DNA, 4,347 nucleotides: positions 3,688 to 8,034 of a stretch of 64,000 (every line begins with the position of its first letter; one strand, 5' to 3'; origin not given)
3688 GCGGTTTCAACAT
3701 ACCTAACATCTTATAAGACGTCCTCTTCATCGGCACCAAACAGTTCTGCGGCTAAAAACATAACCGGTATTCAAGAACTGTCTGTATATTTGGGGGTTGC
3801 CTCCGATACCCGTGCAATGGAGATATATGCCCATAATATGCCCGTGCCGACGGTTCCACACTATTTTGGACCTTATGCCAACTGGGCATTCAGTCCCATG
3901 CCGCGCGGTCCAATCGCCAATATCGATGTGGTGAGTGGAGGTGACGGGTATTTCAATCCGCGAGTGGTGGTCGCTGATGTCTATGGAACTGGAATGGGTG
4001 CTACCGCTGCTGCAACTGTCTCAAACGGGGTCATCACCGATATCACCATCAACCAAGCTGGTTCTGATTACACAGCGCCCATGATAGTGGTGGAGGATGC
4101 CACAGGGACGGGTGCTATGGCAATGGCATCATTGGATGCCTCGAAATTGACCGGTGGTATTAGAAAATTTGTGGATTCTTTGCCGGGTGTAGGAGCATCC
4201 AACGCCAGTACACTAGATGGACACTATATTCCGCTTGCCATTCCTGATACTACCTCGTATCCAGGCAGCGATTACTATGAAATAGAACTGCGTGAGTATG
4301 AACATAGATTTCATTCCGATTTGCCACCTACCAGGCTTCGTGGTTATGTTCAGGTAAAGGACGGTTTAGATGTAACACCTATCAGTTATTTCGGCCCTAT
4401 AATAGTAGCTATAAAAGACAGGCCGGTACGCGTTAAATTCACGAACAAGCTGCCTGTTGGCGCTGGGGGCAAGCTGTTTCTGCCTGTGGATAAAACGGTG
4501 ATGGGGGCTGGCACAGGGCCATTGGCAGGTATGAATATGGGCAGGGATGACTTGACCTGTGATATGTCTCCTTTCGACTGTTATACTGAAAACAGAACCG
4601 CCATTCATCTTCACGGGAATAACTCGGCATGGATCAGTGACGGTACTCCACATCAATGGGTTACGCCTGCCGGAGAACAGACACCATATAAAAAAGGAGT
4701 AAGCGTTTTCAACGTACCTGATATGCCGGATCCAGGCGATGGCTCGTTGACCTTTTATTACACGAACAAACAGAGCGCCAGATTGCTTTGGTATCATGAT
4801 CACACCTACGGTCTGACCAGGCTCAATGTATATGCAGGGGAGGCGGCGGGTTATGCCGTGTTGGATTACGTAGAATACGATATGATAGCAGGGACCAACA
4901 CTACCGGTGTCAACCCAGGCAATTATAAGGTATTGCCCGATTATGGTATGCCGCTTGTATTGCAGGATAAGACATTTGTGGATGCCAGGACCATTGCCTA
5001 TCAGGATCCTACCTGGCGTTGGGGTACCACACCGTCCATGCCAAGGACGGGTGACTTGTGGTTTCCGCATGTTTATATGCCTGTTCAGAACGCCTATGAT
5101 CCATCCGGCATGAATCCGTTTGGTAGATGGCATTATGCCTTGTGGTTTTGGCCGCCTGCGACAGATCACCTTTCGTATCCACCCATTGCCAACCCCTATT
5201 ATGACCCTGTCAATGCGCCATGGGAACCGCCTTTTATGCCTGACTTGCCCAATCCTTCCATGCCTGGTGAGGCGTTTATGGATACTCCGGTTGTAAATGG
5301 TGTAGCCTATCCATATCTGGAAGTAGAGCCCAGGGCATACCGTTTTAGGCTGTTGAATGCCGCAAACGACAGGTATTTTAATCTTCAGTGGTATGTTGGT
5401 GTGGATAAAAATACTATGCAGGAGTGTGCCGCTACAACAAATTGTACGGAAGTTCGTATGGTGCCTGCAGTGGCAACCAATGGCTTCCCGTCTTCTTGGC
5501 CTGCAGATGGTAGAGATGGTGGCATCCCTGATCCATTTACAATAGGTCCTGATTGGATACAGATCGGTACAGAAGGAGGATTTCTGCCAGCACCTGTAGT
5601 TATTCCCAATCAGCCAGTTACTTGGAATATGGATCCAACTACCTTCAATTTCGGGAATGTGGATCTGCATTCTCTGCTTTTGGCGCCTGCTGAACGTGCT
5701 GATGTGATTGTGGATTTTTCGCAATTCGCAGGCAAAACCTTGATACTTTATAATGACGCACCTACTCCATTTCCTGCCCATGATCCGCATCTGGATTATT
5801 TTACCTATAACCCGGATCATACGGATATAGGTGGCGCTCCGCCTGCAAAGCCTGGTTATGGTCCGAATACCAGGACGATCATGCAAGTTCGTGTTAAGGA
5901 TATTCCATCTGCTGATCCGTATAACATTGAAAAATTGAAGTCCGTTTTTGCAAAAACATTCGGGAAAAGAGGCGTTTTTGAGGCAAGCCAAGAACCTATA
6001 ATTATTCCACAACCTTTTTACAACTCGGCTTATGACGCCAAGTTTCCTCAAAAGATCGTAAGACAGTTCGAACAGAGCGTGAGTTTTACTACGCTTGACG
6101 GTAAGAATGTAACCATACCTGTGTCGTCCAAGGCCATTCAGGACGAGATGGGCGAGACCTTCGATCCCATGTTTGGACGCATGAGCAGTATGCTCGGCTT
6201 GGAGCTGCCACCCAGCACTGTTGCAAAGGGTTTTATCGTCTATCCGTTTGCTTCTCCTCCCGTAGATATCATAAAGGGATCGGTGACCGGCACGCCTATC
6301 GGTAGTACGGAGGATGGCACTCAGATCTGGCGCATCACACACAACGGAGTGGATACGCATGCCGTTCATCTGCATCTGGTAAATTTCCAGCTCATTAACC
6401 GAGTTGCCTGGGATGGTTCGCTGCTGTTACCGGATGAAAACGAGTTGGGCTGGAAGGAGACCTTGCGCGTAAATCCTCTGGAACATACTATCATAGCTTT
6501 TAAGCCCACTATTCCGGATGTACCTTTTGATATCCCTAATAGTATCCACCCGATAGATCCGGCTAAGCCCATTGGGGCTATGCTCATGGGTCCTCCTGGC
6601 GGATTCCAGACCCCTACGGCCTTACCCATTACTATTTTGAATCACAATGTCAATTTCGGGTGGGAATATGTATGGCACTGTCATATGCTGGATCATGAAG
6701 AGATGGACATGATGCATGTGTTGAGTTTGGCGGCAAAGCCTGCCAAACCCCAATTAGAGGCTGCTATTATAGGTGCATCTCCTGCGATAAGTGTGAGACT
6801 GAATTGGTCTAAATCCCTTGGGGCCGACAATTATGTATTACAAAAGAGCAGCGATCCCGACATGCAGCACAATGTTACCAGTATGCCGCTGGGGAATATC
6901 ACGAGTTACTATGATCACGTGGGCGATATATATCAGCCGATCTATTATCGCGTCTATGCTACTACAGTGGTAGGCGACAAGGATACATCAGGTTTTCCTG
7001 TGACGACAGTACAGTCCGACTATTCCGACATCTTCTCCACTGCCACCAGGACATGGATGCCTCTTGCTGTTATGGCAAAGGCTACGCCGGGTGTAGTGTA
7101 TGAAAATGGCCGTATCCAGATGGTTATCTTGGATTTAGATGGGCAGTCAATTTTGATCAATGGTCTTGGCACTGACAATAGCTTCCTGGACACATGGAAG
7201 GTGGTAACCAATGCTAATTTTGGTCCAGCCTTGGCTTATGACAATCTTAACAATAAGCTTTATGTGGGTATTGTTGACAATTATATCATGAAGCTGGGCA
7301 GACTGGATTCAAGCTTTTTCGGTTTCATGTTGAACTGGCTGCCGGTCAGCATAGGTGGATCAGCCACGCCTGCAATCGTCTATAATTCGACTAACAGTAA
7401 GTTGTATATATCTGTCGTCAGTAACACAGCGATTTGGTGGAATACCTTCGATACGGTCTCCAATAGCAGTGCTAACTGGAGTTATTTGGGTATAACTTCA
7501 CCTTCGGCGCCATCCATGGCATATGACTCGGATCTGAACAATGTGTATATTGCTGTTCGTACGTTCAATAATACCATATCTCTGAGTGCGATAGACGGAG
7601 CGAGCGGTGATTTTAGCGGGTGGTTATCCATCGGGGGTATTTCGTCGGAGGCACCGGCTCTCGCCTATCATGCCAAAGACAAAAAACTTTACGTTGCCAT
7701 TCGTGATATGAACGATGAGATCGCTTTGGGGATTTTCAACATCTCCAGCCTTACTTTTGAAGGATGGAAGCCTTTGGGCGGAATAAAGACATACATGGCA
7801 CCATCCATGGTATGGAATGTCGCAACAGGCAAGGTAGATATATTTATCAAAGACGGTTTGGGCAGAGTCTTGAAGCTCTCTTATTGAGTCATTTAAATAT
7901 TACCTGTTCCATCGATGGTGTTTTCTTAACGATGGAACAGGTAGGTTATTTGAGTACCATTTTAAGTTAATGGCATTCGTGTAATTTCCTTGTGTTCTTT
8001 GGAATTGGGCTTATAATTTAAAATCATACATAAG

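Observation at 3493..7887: A ~1460-aa secreted multicopper oxidase in an oxygen-defence-rich anaerobe (OmpB/OmpC-like architecture)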

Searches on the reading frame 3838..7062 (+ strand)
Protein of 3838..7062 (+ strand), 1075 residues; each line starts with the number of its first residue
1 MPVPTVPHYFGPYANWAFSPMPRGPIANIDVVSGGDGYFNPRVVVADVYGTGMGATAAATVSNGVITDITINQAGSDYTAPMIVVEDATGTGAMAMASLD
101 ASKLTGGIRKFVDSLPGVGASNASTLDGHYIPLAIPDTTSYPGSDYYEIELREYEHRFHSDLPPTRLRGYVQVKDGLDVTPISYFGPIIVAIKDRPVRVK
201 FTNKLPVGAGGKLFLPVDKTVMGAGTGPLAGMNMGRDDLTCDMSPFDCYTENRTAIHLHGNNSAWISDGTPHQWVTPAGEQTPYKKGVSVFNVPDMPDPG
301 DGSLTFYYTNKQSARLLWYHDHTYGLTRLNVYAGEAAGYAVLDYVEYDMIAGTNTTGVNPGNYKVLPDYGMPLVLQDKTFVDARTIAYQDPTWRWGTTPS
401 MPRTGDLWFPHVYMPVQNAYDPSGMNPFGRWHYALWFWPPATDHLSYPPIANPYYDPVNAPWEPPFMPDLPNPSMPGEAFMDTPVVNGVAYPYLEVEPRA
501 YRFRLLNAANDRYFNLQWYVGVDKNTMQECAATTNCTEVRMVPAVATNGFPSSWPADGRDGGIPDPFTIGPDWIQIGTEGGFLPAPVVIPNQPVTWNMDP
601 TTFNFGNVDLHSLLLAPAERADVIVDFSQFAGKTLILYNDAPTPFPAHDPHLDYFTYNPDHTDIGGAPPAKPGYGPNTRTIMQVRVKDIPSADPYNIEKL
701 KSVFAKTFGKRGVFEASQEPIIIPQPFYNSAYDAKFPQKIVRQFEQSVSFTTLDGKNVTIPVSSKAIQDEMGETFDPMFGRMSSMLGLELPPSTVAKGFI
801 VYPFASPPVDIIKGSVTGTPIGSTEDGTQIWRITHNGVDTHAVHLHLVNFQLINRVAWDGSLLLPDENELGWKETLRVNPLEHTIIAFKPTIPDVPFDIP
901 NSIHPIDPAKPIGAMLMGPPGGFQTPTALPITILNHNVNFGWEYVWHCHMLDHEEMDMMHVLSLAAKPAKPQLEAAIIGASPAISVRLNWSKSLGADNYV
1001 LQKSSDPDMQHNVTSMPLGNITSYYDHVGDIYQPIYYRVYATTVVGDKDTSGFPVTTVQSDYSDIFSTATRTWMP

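Call 61: predict_structure(alignment_id=A2)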
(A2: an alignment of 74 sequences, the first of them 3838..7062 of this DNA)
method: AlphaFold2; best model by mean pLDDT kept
length: 1075 residues; sequences in the alignment: 74
mean_pLDDT: 83.3   pTM: 0.87
mean pLDDT of the five models: 83.3, 81.8, 81.3, 78.6, 75.0
residues with pLDDT >= 90: 467; 70-90: 412; 50-70: 176; < 50: 20
segments of 3 or more residues with pLDDT < 50: 1-3, 646-648, 656-658, 1072-1075
pLDDT, mean of each block of 10 residues (from residue 1): 55 65 92 91 89 95 95 93 89 88 91 95 94 93 93 91 89 92 87 88 82 61 62 61 71 76 60 83 81 90 89 74 58 69 92 96 94 90 81 69 82 58 58 68 73 80 73 55 90 97 90 90 88 85 88 79 88 94 95 84 82 90 97 94 53 50 63 86 96 96 96 91 94 94 91 91 84 68 75 64 86 79 79 84 84 93 93 89 91 84 86 83 87 94 83 63 90 89 87 93 92 93 88 87 95 93 87 44
secondary structure, 60 per line:
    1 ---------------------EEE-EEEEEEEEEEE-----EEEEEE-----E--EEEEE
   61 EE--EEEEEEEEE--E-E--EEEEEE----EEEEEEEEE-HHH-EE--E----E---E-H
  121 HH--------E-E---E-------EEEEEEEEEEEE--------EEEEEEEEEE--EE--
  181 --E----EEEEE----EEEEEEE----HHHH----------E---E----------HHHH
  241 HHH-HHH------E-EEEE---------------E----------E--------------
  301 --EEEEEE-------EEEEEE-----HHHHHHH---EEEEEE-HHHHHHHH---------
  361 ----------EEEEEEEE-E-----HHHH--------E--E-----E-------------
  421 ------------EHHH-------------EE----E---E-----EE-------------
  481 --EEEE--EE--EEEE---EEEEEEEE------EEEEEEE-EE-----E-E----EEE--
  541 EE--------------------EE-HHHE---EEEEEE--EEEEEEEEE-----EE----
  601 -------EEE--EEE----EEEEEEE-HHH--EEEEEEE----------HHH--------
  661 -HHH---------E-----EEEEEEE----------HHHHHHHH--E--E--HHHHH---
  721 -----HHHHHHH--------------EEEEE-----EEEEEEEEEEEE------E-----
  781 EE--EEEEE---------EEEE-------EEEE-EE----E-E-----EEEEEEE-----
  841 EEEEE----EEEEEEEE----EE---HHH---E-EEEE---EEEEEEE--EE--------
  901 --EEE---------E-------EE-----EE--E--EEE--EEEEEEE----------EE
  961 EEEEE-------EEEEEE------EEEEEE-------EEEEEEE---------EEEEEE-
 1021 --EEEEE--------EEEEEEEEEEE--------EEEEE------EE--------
elements in order (helices of 4 or more, strands of 3 or more residues): E22-24 E26-36 E42-47 E56-62 E65-73 E81-86 E91-99 E145-156 E165-174 E188-192 E197-203 H208-211 H237-243 E256-259 E303-308 E316-321 H327-333 E337-342 H344-351 E371-378 H386-389 E483-486 E493-496 E500-507 E514-520 E536-538 E573-578 E581-589 E608-610 E613-615 E620-626 E633-639 E680-686 H697-704 H713-717 H726-732 E747-751 E757-768 E785-789 E799-802 E810-813 E829-835 E841-845 E850-857 E875-878 E882-888 E903-905 E937-939 E942-948 E959-965 E973-978 E985-990 E998-1004 E1014-1019 E1023-1027 E1036-1046 E1055-1059

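Call 65: fold_search(model_id=the predicted structure, library=pdb)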
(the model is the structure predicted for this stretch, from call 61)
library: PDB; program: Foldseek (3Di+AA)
matches with E <= 10: 1624; with E <= 0.001: 329
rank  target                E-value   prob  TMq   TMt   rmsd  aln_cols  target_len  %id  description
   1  5zlj                  1.7e-36  1.00  0.41  0.83   5.2       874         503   23  Crystal structure of CotA native enzyme, PH8.0 (released 2018-05-16)
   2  4a67                  2.7e-36  1.00  0.40  0.82   5.6       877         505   22  Mutations in the neighbourhood of CotA-laccase trinuclear site: D116E mutant (released 2012-01-25)
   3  4akq                  4.7e-36  1.00  0.40  0.83   5.6       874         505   23  Mutations in the neighbourhood of CotA-laccase trinuclear site: E498D mutant (released 2012-03-14)
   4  1w6l                  4.7e-36  1.00  0.40  0.83   5.4       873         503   23  3D structure of CotA incubated with CuCl2 (released 2005-10-26)
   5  4a66                  6.8e-36  1.00  0.40  0.82   5.4       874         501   23  Mutations in the neighbourhood of CotA-laccase trinuclear site: D116A mutant (released 2012-01-25)
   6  5zlk                  6.8e-36  1.00  0.40  0.81   5.8       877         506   23  Mutation in the trinuclear site of CotA-laccase: H493A mutant, PH 8.0 (released 2018-05-16)
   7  2wsd                  1.2e-35  1.00  0.41  0.83   5.3       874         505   23  Proximal mutations at the type 1 Cu site of CotA-laccase: I494A mutant (released 2010-09-29)
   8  4q8b_A                1.2e-35  1.00  0.39  0.82   7.1       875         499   23  The crystal structure of CotA laccase complexed with sinapic acid (released 2015-04-29)
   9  5zll                  1.4e-35  1.00  0.39  0.80   6.9       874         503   22  Mutation in the trinuclear site of CotA-laccase: H493C mutant, PH 8.0 (released 2018-05-16)
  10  5zlm                  1.5e-35  1.00  0.41  0.83   5.2       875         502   23  Mutation in the trinuclear site of CotA-laccase: H491C mutant, PH 8.0 (released 2018-05-16)
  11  4akp                  1.8e-35  1.00  0.40  0.82   5.8       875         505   22  Mutations in the neighbourhood of CotA-laccase trinuclear site: E498T mutant (released 2012-03-14)
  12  4yvu                  2.2e-35  1.00  0.41  0.83   5.4       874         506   23  Crystal structure of CotA native enzyme in the acid condition, PH5.6 (released 2016-03-30)
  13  9bd5_A                2.4e-35  1.00  0.40  0.82   6.0       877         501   22  Laccase from Bacillus licheniformis (released 2024-11-20)
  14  4q8b_B                2.7e-35  1.00  0.39  0.81   5.9       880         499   23  The crystal structure of CotA laccase complexed with sinapic acid (released 2015-04-29)
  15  7y8b_B                3.2e-35  1.00  0.39  0.82   5.6       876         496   22  Crystal structure of CotA laccase complexed with syringic acid (released 2023-06-28)
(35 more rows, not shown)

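Call 70: fold_search(model_id=the predicted structure, library=viral)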
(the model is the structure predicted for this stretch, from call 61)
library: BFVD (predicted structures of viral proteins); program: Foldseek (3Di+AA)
matches with E <= 10: 872; with E <= 0.001: 73
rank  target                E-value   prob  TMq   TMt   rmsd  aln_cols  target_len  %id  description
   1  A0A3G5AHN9            5.5e-34  1.00  0.39  0.38   7.8       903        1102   20  Copper oxidase [Satyrvirus sp.]
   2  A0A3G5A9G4            5.3e-14  1.00  0.33  0.41  15.8      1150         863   10  Multicopper oxidase [Hyperionvirus sp.]
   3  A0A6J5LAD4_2          5.3e-08  0.72  0.07  0.07  47.4      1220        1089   12  Uncharacterized protein [uncultured Caudovirales phage]
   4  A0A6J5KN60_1          1.7e-05  0.66  0.09  0.09  41.0       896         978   10  Tip attachment protein J (Fragment) [uncultured Caudovirales phage]
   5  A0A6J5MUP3            2.2e-05  0.96  0.09  0.21  28.7       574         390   12  Fibronectin type III [uncultured Caudovirales phage]
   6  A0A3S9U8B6            2.6e-05  1.00  0.07  0.08  16.6       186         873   19  Right handed beta helix domain-containing protein [Alteromonas phage ZP6]
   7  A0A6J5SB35            2.7e-05  0.99  0.08  0.14  22.5       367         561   16  Bacteriophage P22, Gp10, DNA-stabilising [uncultured Caudovirales phage]
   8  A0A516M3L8            2.9e-05  1.00  0.07  0.19   7.7        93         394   35  (no name in the UniProt tables at hand)
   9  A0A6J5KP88            3.2e-05  1.00  0.07  0.07  15.1       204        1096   17  Baseplate wedge subunit [uncultured Caudovirales phage]
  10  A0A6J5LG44            4.4e-05  0.33  0.08  0.07  45.9       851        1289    9  Tip attachment protein J [uncultured Caudovirales phage]
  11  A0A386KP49            5.1e-05  0.99  0.09  0.24  28.9       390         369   11  Minor tail protein [Microbacterium phage ValentiniPuff]
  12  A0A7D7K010            5.7e-05  1.00  0.07  0.11   4.3        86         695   30  (no name in the UniProt tables at hand)
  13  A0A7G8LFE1            5.7e-05  0.93  0.07  0.06  24.1       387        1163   14  (no name in the UniProt tables at hand)
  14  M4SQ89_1              6.0e-05  1.00  0.07  0.06  20.2       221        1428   18  (no name in the UniProt tables at hand)
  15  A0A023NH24            7.1e-05  0.33  0.08  0.06  50.2       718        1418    9  (no name in the UniProt tables at hand)
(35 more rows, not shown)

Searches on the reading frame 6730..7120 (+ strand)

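Call 14: search_protein_families(library=pfam, proteins=[window:6730-7120:+], max_evalue=1)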
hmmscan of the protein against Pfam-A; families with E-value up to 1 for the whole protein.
window:6730-7120:+ (130 aa): 2 families
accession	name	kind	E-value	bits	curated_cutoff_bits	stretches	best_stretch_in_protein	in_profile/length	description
PF15544.11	Ntox6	-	0.014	15.3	25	1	36-88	182-234/279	Bacterial toxin 6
PF11288.14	DUF3089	-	0.025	14.6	23.4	1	37-100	18-81/207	Protein of unknown function (DUF3089)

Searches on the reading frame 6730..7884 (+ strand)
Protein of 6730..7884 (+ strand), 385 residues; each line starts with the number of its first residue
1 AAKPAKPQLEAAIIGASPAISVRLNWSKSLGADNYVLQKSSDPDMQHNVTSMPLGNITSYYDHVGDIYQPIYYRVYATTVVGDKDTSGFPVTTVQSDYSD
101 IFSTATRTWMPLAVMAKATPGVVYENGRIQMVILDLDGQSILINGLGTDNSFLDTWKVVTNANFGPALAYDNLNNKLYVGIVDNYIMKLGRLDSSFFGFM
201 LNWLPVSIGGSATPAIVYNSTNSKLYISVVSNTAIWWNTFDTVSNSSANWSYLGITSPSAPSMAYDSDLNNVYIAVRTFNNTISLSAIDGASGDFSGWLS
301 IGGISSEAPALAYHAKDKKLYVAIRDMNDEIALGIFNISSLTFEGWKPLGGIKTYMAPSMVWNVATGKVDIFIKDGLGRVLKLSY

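Call 42: search_solved_structures(query=window:6730-7884:+, max_evalue=1, show_alignments=1)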
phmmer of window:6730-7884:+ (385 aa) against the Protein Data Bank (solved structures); distinct sequences matched with E-value up to 1: 4.
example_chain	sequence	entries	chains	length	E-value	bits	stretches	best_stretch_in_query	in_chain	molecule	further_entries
6rfz_A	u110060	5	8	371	2.5e-08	36.6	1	203-375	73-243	lectin PLL2 from Photorhabdus laumondii | Photorhabdus luminescens subsp. laumondii TTO1 complete genome segment 3/17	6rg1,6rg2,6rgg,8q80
8q83_A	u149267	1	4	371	7.7e-08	34.9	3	225-352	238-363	Photorhabdus luminescens subsp. laumondii TTO1 complete genome segment 3/17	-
5mxe_A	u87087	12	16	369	2.5e-07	33.2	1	209-374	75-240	Photorhabdus asymbiotica lectin PHL | lectin PHL | Photorhabdus asymbitoca lectin PHL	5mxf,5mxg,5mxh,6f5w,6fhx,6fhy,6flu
9ea0_A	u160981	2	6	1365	0.2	13.8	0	97-152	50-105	Spike glycoprotein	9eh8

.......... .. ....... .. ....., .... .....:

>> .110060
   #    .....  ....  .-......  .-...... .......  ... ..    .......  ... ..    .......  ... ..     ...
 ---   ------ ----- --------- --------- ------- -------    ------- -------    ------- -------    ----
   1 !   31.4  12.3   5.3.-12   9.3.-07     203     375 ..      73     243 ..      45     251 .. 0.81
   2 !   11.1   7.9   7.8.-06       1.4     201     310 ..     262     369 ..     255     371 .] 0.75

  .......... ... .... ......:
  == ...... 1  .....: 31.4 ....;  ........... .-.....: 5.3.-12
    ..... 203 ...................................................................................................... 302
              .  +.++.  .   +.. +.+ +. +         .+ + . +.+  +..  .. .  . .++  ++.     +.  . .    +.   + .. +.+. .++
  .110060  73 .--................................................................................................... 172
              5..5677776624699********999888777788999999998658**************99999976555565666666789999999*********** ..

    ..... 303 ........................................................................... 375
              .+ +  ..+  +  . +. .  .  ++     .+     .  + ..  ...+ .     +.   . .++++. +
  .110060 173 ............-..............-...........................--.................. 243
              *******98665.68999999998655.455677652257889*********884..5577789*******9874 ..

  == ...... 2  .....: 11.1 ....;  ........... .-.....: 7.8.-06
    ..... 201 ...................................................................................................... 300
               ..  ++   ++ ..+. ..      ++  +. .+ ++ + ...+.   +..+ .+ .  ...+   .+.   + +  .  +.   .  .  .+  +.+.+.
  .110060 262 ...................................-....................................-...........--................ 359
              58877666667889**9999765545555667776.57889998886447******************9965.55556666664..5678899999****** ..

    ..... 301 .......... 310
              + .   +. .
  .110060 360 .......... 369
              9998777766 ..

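Call 63: predict_structure(alignment_id=A3)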
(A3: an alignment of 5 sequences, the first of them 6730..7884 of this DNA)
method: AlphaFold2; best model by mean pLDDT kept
length: 385 residues; sequences in the alignment: 5
mean_pLDDT: 81.2   pTM: 0.71
mean pLDDT of the five models: 81.2, 77.1, 76.2, 54.8, 46.9
residues with pLDDT >= 90: 112; 70-90: 208; 50-70: 45; < 50: 20
segments of 3 or more residues with pLDDT < 50: 16-19, 82-85, 96-106
pLDDT, mean of each block of 10 residues (from residue 1): 66 52 75 83 79 80 66 80 53 49 56 92 92 92 91 90 89 89 82 72 67 86 90 88 86 89 90 91 88 83 82 91 88 87 79 86 91 91 92
secondary structure, 60 per line:
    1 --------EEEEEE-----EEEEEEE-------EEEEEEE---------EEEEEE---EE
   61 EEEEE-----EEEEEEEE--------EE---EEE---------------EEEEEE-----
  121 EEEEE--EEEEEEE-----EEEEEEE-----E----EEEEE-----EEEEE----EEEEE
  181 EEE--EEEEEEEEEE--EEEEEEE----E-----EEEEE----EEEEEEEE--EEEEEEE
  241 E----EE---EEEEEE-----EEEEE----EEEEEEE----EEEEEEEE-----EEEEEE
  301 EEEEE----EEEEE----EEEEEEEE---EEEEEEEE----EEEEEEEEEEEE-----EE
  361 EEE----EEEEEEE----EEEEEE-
elements in order: E9-14 E20-26 E34-40 E50-55 E59-65 E71-78 E92-94 E110-115 E121-125 E128-134 E140-146 E157-161 E167-171 E176-183 E186-195 E198-204 E215-219 E224-231 E234-241 E251-256 E262-266 E271-277 E282-289 E295-305 E310-314 E319-326 E330-337 E342-353 E359-363 E368-374 E379-384

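Call 67: fold_search(model_id=the predicted structure, library=pdb)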
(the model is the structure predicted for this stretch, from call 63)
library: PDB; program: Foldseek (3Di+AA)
matches with E <= 10: 1853; with E <= 0.001: 886
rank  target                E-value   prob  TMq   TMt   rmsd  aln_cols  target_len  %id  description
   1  6rfz                  2.2e-13  1.00  0.56  0.63  17.1       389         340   16  Photorhabdus laumondii lectin PLL2 in complex with D-glucose (released 2020-07-01)
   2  6t96                  3.4e-13  1.00  0.55  0.60  17.6       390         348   14  Photorhabdus laumondii subsp. laumondii lectin PLL3 (released 2019-12-25)
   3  5mxg_A                3.9e-13  1.00  0.54  0.60  17.3       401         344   16  Photorhabdus asymbiotica lectin (PHL) in complex with blood group H trisaccharide (released 2017-08-09)
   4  6rg2_B                4.1e-13  1.00  0.55  0.61  17.3       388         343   16  Photorhabdus laumondii lectin PLL2 in complex with 3-O-methyl-D-glucose (released 2020-07-01)
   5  8q82_A                4.5e-13  1.00  0.56  0.63  17.1       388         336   16  Photorhabdus laumondii lectin PLL4 in complex with alpha-methyl-fucoside (released 2025-03-05)
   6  8q81                  4.5e-13  1.00  0.55  0.61  17.6       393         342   14  Photorhabdus laumondii lectin PLL3 in complex with alpha-methyl-fucoside (released 2025-03-05)
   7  6rgr                  5.5e-13  1.00  0.55  0.61  17.1       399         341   16  Photorhabdus asymbiotica lectin PHL in complex with L-rhamnose (released 2020-07-01)
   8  6rg2_A                7.3e-13  1.00  0.55  0.61  17.8       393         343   16  Photorhabdus laumondii lectin PLL2 in complex with 3-O-methyl-D-glucose (released 2020-07-01)
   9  5mxe                  7.6e-13  1.00  0.54  0.60  17.7       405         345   16  Photorhabdus asymbiotica lectin (PHL) in free form (released 2017-08-09)
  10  6rgg_B                8.0e-13  1.00  0.57  0.63  16.9       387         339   16  Photorhabdus laumondii lectin PLL2 in complex with O-methylated PGL-1-derived disaccharide (released 2020-07-01)
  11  6fhx_A                8.0e-13  1.00  0.55  0.60  17.9       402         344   15  Photorhabdus asymbiotica lectin (PHL) in complex with synthetic C-fucoside (released 2019-01-30)
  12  5mxf                  9.2e-13  1.00  0.55  0.60  17.6       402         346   15  Photorhabdus asymbiotica lectin (PHL) in complex with alpha-methyl fucoside (released 2017-08-09)
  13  8q83_B                1.4e-12  1.00  0.51  0.56   6.5       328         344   18  Photorhabdus laumondii lectin PLL5 in complex with alpha-methyl-fucoside (released 2025-03-05)
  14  6flu_A                1.9e-12  1.00  0.55  0.60  17.9       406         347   16  Photorhabdus asymbiotica lectin (PHL) in complex with synthetic C-fucoside (released 2019-02-06)
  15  8q83_A                2.2e-12  1.00  0.52  0.57   7.3       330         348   18  Photorhabdus laumondii lectin PLL5 in complex with alpha-methyl-fucoside (released 2025-03-05)
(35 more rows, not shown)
